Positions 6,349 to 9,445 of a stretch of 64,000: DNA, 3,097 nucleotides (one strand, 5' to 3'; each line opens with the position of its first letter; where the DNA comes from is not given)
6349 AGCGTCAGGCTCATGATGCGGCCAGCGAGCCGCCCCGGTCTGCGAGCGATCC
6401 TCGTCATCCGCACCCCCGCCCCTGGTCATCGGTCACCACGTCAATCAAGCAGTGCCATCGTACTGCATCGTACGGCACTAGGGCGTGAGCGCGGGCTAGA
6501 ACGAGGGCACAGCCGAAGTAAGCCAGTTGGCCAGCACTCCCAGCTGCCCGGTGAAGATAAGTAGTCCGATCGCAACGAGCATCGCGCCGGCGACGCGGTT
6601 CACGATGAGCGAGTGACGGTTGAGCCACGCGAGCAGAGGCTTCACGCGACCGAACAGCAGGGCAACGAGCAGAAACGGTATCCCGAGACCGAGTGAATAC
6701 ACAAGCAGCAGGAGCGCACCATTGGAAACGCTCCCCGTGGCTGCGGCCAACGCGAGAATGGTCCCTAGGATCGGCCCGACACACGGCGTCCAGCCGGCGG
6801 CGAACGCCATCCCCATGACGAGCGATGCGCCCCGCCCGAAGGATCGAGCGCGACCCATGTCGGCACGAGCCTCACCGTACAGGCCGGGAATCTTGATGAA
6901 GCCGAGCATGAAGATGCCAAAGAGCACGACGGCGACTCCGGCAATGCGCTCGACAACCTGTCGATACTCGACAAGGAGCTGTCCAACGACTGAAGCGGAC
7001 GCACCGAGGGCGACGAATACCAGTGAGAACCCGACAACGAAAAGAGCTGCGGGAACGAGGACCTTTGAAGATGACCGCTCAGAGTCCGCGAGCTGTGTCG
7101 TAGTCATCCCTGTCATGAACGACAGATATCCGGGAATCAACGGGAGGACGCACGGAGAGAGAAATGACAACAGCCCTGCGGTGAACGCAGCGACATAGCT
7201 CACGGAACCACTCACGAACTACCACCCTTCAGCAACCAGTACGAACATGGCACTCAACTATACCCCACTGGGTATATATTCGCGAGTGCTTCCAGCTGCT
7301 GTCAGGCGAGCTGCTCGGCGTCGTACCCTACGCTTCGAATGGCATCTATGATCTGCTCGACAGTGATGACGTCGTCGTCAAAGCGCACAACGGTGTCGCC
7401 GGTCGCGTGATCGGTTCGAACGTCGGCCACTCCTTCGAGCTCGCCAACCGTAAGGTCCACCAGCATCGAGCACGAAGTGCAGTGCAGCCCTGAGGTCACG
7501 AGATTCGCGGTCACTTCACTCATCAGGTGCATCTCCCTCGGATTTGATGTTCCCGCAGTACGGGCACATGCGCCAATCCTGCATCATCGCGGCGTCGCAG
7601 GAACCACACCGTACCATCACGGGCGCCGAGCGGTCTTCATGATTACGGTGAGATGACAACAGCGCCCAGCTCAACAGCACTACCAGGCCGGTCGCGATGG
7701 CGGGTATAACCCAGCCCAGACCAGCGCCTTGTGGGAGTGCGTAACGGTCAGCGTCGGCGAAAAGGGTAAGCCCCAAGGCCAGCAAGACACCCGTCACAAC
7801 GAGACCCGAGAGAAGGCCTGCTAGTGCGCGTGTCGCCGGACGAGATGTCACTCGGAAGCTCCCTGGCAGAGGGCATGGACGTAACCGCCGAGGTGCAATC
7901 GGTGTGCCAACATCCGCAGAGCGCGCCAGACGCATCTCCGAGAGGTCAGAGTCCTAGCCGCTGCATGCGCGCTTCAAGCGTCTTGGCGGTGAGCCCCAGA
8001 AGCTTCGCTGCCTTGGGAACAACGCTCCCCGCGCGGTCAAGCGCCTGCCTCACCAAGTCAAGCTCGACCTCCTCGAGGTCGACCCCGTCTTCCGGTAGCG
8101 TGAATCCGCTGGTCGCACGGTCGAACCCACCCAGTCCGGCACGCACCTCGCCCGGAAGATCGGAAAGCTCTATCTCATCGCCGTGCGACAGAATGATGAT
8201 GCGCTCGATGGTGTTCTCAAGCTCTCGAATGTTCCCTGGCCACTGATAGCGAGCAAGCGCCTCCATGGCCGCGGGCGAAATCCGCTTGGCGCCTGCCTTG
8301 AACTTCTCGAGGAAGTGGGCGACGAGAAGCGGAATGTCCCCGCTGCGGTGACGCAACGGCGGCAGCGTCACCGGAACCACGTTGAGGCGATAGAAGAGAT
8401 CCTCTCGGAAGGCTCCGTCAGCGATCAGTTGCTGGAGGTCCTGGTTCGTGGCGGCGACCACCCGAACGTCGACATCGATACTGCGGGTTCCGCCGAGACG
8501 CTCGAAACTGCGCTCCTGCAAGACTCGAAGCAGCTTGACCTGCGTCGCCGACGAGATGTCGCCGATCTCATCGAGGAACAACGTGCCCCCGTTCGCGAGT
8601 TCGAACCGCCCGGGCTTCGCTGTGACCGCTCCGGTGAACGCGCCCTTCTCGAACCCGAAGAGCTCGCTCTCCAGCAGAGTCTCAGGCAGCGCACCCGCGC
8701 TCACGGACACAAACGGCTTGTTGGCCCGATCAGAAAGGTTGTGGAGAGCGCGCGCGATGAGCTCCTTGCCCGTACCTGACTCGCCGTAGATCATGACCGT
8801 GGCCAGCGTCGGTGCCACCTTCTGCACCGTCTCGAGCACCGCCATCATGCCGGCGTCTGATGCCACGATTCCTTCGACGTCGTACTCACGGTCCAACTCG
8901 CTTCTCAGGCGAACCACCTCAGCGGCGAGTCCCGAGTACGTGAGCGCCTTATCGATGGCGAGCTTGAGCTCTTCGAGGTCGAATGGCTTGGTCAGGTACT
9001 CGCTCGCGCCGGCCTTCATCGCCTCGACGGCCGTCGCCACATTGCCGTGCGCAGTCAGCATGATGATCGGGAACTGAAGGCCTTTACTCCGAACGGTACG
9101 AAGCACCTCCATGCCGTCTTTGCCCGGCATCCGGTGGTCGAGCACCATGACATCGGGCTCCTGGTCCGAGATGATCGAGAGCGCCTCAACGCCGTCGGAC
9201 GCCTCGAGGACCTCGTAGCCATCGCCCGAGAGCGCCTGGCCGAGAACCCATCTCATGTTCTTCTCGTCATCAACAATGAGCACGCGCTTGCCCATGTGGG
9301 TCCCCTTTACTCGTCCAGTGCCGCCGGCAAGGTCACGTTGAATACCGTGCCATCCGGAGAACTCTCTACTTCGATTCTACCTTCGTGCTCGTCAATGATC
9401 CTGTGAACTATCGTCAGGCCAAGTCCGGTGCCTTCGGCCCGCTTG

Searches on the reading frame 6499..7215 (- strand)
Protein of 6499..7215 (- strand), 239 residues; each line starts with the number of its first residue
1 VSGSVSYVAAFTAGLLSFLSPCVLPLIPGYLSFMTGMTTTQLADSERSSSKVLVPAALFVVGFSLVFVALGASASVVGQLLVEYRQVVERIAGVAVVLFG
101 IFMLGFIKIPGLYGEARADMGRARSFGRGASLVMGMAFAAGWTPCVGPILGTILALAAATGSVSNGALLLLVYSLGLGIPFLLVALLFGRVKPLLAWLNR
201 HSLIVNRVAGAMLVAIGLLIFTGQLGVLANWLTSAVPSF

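Call 21: search_protein_families(library=pfam, proteins=[window:6499-7215:-], max_evalue=0.001)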
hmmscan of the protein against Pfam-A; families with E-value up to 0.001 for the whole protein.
window:6499-7215:- (239 aa): 2 families
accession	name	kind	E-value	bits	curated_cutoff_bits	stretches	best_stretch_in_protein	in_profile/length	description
PF02683.22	DsbD_TM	-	1.4e-18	67.4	27.1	1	8-219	6-213/219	Cytochrome C biogenesis protein transmembrane domain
PF13386.12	DsbD_2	-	2.6e-11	44.2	24.9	1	10-218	2-198/199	Cytochrome C biogenesis protein transmembrane region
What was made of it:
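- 6496..7215 (-): ccdA-like thiol-reductant transporter. It is a possible part of System II cytochrome c maturation, but is not specific to it. Pfam DsbD_TM 1.4e-18 (call 21).
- Checked: Maturation genes: a ccdA-like DsbD_TM gene lies at 6496-7215 (call 21).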

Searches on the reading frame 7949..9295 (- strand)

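Call 21: search_protein_families(library=pfam, proteins=[window:7949-9295:-], max_evalue=0.001)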
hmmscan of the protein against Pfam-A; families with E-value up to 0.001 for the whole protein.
window:7949-9295:- (449 aa): 10 families
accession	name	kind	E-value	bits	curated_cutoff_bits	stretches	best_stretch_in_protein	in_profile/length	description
PF00158.32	Sigma54_activat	-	3.1e-70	235.7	20.2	1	144-309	2-167/168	Sigma-54 interaction domain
PF00072.30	Response_reg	-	4.6e-33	114.1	30.2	1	5-114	1-110/111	Response regulator receiver domain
PF25601.1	AAA_lid_14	-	4.1e-25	87.8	27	1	315-386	1-76/87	AAA+ ATPase lid domain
PF14532.12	Sigma54_activ_2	-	4.6e-20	72.7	25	1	150-314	7-138/138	Sigma-54 interaction domain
PF07728.20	AAA_5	-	1.4e-09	38.6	22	1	167-285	2-123/139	AAA domain (dynein-related subfamily)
PF02954.25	HTH_8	-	1.7e-08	34.5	22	1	407-446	2-41/42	Bacterial regulatory protein, Fis family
PF01078.27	Mg_chelatase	-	2.8e-05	24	20.3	0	222-284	93-157/207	Magnesium chelatase, subunit ChlI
PF00004.35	AAA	-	3.3e-05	24.8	21.2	1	167-290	1-114/131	ATPase family associated with various cellular activities (AAA)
PF07724.20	AAA_2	-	0.00014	22.4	27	1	165-277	4-116/166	AAA domain (Cdc48 subfamily)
PF20030.5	bpMoxR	-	0.00076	19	27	0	234-285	96-146/205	MoxR domain in the MoxR-vWA-beta-propeller ternary systems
